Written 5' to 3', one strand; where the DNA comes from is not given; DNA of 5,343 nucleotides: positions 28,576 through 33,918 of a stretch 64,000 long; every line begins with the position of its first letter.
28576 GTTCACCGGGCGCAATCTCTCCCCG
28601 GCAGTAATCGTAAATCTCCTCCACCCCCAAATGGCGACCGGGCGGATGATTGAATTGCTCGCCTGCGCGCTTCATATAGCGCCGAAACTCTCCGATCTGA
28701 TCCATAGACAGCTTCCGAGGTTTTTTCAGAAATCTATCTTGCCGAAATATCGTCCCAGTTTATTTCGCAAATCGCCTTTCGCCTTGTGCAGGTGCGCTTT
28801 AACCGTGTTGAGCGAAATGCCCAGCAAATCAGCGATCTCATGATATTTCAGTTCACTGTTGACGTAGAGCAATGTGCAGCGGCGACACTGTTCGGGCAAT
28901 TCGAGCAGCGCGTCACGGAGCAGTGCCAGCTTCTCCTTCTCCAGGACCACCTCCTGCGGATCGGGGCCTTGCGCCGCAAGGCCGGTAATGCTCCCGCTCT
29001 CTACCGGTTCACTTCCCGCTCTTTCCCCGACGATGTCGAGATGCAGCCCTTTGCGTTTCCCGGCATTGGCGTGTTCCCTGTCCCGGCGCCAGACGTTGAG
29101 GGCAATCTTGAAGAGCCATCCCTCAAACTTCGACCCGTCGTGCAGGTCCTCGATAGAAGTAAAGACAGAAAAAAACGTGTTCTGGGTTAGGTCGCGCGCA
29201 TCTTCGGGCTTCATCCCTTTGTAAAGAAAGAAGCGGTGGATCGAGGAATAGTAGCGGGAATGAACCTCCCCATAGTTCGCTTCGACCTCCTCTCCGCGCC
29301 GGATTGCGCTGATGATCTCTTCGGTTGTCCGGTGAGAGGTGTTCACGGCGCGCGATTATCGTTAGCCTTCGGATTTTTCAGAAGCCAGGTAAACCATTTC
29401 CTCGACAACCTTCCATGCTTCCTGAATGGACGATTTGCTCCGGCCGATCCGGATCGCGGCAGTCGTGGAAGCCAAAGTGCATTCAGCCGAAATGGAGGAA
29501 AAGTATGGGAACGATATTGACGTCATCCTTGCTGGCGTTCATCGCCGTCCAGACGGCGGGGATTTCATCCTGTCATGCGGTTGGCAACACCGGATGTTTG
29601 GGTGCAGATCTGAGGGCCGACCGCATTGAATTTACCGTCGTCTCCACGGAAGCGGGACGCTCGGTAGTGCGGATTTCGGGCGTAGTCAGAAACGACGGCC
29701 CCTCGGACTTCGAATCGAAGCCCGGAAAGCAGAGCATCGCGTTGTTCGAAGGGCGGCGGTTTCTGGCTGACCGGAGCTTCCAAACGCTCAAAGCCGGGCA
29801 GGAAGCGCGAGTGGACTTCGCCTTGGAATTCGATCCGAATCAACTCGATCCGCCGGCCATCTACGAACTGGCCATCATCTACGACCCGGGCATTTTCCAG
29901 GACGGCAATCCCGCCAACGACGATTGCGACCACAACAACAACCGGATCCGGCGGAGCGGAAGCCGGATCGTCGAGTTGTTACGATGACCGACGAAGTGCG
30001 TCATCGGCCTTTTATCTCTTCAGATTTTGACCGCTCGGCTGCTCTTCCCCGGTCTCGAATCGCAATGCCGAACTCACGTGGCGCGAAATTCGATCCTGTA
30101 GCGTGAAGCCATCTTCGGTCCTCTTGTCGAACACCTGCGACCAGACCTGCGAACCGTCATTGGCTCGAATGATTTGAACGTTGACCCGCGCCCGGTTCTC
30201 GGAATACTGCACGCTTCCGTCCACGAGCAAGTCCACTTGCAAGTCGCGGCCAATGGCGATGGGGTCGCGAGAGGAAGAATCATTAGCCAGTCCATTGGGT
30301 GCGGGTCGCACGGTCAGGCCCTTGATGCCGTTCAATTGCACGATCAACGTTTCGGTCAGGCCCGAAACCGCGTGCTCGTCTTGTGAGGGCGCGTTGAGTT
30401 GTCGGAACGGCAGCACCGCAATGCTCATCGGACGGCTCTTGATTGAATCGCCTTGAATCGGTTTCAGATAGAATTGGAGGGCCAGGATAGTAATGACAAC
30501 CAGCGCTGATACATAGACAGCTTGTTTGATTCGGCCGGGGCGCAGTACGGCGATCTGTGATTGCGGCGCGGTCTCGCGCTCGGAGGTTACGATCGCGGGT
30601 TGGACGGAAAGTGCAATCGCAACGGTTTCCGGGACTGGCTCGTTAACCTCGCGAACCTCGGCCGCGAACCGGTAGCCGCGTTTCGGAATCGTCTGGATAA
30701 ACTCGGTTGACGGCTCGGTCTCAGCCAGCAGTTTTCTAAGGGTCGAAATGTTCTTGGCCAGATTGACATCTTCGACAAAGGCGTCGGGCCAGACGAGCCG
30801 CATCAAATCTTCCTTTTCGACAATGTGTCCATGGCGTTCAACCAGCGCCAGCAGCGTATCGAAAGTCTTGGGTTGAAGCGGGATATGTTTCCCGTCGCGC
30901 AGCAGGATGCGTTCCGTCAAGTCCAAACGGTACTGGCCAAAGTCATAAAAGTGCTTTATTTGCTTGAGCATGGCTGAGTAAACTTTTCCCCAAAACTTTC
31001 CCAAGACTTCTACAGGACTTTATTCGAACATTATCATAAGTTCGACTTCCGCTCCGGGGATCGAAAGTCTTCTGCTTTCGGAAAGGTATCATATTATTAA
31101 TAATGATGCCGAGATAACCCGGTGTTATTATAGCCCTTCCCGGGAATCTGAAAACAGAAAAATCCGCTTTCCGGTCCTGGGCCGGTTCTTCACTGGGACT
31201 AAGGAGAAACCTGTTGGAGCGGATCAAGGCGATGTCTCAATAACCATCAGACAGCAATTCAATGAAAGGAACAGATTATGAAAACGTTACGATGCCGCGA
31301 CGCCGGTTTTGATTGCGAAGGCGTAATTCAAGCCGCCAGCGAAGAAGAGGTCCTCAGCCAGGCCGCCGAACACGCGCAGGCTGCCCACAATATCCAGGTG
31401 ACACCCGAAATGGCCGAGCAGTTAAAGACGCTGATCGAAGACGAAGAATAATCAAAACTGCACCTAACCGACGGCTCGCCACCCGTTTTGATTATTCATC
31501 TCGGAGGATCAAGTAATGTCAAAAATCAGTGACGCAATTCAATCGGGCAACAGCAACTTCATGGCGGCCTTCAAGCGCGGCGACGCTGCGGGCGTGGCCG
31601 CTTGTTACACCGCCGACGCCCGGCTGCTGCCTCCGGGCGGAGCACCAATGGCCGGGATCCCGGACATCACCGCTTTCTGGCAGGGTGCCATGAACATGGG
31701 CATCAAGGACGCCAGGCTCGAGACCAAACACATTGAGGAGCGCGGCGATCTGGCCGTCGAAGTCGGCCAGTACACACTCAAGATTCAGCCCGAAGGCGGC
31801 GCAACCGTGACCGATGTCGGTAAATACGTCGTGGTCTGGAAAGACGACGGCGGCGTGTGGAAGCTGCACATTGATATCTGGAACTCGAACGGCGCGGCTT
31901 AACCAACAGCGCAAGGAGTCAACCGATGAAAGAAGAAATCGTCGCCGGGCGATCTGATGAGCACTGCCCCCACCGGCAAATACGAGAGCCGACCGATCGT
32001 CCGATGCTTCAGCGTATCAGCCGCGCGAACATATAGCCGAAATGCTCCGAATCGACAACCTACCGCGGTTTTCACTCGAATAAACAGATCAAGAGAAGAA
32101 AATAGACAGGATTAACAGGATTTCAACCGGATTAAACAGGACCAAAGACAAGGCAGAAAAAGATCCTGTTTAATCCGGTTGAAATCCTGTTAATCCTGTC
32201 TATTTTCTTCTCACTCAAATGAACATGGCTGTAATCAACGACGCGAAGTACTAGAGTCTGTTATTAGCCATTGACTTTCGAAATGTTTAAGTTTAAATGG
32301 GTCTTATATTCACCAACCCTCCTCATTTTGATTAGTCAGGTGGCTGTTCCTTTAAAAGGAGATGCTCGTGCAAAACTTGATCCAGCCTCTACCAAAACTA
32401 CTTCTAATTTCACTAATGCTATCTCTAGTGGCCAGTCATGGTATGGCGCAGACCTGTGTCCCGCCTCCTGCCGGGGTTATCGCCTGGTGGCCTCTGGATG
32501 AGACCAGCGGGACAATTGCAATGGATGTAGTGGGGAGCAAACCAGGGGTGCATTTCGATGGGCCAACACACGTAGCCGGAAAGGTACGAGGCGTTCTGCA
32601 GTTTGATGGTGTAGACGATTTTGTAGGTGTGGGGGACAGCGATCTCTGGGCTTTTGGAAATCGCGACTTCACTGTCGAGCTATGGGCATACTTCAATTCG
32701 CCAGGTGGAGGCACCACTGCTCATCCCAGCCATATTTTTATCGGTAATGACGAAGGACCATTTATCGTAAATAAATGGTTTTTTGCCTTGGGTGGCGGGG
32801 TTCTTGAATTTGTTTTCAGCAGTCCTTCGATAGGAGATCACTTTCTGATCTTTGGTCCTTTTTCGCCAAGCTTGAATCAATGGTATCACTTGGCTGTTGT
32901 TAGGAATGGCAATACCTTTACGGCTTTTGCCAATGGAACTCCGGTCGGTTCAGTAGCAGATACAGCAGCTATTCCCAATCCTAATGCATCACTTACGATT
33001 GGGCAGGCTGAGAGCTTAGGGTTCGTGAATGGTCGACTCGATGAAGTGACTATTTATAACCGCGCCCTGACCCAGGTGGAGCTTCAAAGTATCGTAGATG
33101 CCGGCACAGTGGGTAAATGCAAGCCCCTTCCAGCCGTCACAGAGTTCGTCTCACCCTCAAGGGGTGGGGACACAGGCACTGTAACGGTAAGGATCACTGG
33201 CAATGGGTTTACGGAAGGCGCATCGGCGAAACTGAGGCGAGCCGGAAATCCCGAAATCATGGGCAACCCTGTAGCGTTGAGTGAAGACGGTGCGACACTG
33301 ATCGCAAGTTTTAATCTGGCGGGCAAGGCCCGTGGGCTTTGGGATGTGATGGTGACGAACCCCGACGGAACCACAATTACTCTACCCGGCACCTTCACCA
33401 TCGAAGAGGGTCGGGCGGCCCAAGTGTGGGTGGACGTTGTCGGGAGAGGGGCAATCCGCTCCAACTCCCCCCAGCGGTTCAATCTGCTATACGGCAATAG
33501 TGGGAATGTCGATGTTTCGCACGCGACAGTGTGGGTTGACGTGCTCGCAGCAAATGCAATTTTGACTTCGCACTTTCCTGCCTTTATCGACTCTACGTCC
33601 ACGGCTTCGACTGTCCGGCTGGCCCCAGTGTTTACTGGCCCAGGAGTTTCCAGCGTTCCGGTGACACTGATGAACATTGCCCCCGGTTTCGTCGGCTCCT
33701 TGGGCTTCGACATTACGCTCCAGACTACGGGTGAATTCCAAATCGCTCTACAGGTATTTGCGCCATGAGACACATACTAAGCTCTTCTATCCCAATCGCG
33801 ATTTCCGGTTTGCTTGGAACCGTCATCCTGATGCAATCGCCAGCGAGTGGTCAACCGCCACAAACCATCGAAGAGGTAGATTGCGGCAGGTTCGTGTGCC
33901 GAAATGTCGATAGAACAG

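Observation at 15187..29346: Two paralogous ECF-type sigma / zinc-finger anti-sigma / secreted TPR-CHAT protease modules within 14 kb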

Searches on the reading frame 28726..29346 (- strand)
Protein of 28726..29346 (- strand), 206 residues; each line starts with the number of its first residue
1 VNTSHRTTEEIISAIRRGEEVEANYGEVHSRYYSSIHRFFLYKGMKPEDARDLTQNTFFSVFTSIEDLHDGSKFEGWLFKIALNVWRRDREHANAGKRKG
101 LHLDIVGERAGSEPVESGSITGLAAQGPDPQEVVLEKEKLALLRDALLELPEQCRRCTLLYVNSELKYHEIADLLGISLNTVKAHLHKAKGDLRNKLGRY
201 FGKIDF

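Call 9: search_protein_families(library=pfam, proteins=[window:28726-29346:-], max_evalue=0.01)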
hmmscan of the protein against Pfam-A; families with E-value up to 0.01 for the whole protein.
window:28726-29346:- (206 aa): 8 families
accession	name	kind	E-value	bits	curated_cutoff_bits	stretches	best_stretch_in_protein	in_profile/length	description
PF08281.18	Sigma70_r4_2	-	1.6e-12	47.3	25.7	1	142-191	3-52/54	Sigma-70, region 4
PF04542.20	Sigma70_r2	-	2e-07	31.2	24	1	31-89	4-64/71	Sigma-70 region 2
PF04545.22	Sigma70_r4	-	2.5e-06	27.3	24.1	1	146-194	1-49/50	Sigma-70, region 4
PF08280.17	HTH_Mga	-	0.0016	18.8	23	1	153-188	7-42/59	M protein trans-acting positive regulator (MGA) HTH domain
PF13384.12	HTH_23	-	0.0023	18.2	24.6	1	165-188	17-40/50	Homeodomain-like domain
PF07638.17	Sigma70_ECF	-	0.0028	18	21.1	1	10-195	6-181/185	ECF sigma factor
PF13412.12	HTH_24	-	0.0028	17.7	21.9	1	159-186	11-38/48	Winged helix-turn-helix DNA-binding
PF04967.18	HTH_10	-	0.0063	16.7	23.1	0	168-191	26-49/53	HTH DNA binding domain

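Call 10: search_protein_families(library=ncbifam, proteins=[window:28726-29346:-], max_evalue=0.01)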
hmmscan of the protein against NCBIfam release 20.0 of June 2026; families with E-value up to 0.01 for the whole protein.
window:28726-29346:- (206 aa): 86 families (the best 25 are shown)
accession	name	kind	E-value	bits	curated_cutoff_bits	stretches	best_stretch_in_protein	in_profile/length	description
NF009166.1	PRK12513.1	equivalog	2e-23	83.1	206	1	5-199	6-188/193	RNA polymerase sigma factor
TIGR02985.1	Sig70_bacteroi1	subfamily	1.1e-21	77.7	126.4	1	25-197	3-162/162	RNA polymerase sigma-70 factor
TIGR02950.1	SigM_subfam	subfamily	1.4e-21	77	147.95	1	27-195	4-156/159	RNA polymerase sigma factor, SigM family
TIGR02937.1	sigma70-ECF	superfamily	8.3e-21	74.3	42.9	1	30-197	8-165/165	sigma-70 family RNA polymerase sigma factor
NF007223.0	PRK09641.1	equivalog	7.5e-20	71.5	209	1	8-198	5-185/187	RNA polymerase sigma factor SigW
NF007229.0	PRK09647.1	equivalog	1.3e-19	70.5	265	1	19-198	40-203/220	RNA polymerase sigma factor SigE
TIGR02952.1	Sig70_famx2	equivalog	5.4e-19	68.7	206.45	1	17-195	4-168/170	ECF subfamily RNA polymerase sigma factor, BldN family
NF008888.0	PRK11922.1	equivalog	4.8e-18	65.6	204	1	46-201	53-200/231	RNA polymerase sigma factor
NF006930.0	PRK09415.1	subfamily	2.3e-17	63.4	198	1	18-197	11-175/179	RNA polymerase factor sigma C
TIGR02948.1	SigW_bacill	equivalog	5e-17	62.6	243.1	1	11-198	8-185/187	RNA polymerase sigma factor SigW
NF009171.0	PRK12518.1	equivalog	4.5e-16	59.2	208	1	5-196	11-183/191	RNA polymerase sigma factor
NF004113.0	PRK05602.1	equivalog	6.4e-15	55.3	208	1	47-198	69-202/211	RNA polymerase sigma factor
NF007216.0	PRK09638.1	equivalog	7.2e-15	55.2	194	2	10-87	7-82/180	RNA polymerase sigma factor SigY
NF007226.0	PRK09644.1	equivalog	8.1e-15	55.3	199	1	27-196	5-156/166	RNA polymerase sigma factor SigM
NF009174.0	PRK12522.1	equivalog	1.1e-14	54.8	217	1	28-198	8-168/175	RNA polymerase sigma factor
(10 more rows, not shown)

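Call 79: search_protein_families(library=padloc, proteins=[window:28726-29346:-], max_evalue=0.01)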
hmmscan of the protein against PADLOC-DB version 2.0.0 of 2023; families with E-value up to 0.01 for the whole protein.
window:28726-29346:- (206 aa): 1 family
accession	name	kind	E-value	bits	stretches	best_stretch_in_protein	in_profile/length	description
PDLC01857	CARF3--CARF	-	0.003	15.2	0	157-188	135-166/201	-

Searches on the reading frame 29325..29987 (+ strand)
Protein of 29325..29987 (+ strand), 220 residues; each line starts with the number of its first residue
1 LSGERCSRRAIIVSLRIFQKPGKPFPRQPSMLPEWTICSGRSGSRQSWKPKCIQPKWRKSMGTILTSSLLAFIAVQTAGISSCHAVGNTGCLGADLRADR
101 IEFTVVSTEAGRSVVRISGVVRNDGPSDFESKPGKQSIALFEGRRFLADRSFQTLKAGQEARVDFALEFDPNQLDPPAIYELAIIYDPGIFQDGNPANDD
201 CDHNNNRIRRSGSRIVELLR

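Call 101: search_protein_families(library=pfam, proteins=[window:29325-29987:+], max_evalue=0.0001)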
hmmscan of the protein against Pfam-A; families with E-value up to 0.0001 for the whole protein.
window:29325-29987:+ (220 aa): 0 families

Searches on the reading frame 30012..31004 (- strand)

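Call 21: search_protein_families(library=pfam, proteins=[window:30012-31004:-], max_evalue=0.001)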
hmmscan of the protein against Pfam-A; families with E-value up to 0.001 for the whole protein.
window:30012-31004:- (330 aa): 1 family
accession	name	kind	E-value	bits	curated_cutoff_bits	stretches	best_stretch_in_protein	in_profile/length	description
PF00486.34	Trans_reg_C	-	8.3e-16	58.3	26.2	1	38-113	1-77/77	Transcriptional regulatory protein, C terminal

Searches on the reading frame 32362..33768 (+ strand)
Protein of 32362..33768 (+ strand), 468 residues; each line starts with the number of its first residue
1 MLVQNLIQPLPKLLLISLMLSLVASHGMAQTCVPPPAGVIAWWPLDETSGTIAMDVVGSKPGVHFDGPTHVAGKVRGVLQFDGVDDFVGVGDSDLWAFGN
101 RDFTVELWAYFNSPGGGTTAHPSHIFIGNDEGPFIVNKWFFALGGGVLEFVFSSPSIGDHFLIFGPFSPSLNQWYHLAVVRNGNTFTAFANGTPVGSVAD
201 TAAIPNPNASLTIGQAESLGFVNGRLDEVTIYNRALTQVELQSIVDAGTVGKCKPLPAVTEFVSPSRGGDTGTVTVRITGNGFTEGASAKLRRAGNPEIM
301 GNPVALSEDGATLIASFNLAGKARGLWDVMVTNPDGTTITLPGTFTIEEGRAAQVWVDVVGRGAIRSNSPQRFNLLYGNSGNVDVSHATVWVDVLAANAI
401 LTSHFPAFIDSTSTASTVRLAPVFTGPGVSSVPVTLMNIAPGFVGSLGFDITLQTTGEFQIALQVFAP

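Call 101: search_protein_families(library=pfam, proteins=[window:32362-33768:+], max_evalue=0.0001)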
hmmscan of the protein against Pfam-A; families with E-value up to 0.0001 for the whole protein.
window:32362-33768:+ (468 aa): 1 family
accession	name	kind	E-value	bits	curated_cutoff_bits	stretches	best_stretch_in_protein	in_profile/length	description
PF13385.13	Laminin_G_3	-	3.5e-22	79.6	27.6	1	83-241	2-150/151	Concanavalin A-like lectin/glucanases superfamily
